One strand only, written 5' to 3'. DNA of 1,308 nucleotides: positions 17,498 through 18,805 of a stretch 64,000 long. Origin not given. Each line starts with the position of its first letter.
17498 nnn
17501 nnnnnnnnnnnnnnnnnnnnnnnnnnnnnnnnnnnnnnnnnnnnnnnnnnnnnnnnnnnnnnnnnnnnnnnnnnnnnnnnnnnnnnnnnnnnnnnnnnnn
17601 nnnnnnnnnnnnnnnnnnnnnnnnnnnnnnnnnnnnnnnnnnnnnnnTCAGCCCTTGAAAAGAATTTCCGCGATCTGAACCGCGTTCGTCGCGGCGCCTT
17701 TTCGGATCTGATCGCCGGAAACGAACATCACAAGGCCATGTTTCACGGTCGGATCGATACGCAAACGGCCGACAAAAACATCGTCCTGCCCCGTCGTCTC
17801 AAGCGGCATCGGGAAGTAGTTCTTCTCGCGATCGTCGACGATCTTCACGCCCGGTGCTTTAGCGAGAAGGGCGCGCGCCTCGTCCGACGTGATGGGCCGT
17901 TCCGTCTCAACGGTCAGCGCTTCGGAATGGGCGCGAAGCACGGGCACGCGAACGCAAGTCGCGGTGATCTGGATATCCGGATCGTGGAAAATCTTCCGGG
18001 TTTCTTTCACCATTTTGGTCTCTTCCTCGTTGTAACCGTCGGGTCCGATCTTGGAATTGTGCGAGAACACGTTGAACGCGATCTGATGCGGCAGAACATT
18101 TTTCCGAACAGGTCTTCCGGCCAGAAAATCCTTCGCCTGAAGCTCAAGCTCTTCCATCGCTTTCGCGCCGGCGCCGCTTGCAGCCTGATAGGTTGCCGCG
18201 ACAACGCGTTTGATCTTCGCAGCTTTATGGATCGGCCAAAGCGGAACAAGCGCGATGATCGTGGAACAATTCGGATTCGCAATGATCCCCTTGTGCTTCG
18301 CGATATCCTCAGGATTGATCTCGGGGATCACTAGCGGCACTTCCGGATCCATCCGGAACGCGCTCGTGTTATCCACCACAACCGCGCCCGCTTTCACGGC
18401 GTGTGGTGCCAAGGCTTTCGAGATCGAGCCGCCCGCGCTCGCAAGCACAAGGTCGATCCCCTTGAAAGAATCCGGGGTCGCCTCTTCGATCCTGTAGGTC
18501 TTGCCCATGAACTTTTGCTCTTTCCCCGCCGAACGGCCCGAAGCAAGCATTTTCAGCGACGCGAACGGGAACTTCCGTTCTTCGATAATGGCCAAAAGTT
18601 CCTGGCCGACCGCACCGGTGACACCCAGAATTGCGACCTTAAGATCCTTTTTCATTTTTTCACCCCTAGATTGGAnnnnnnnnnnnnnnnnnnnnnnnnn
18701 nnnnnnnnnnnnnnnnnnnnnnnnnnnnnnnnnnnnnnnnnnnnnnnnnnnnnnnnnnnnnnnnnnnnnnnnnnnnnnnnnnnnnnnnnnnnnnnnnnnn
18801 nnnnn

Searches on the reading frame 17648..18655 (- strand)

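Call 9: search_protein_families(library=pfam, proteins=[window:17648-18655:-], max_evalue=1)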
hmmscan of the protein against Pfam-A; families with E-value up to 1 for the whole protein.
window:17648-18655:- (335 aa): 7 families
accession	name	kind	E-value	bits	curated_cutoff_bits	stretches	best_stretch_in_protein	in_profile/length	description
PF02774.23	Semialdhyde_dhC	-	2.3e-51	175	26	1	139-319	1-184/184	Semialdehyde dehydrogenase, dimerisation domain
PF01118.30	Semialdhyde_dh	-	7.8e-36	123.6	26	1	6-120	1-120/121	Semialdehyde dehydrogenase, NAD binding domain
PF02800.25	Gp_dh_C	-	4.6e-05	23.5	24.4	1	212-268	54-110/158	Glyceraldehyde 3-phosphate dehydrogenase, C-terminal domain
PF02670.22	DXP_reductoisom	-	0.062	14.4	21.7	1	7-36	1-30/129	1-deoxy-D-xylulose 5-phosphate reductoisomerase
PF03447.22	NAD_binding_3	-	0.067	14.4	24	1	14-101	3-94/116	Homoserine dehydrogenase, NAD binding domain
PF00056.29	Ldh_1_N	-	0.09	13.3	27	1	6-40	2-35/141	lactate/malate dehydrogenase, NAD binding domain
PF22698.1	Semialdhyde_dhC_1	-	0.14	12.4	27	0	133-172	4-45/165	Semialdehyde dehydrogenase, dimerisation domain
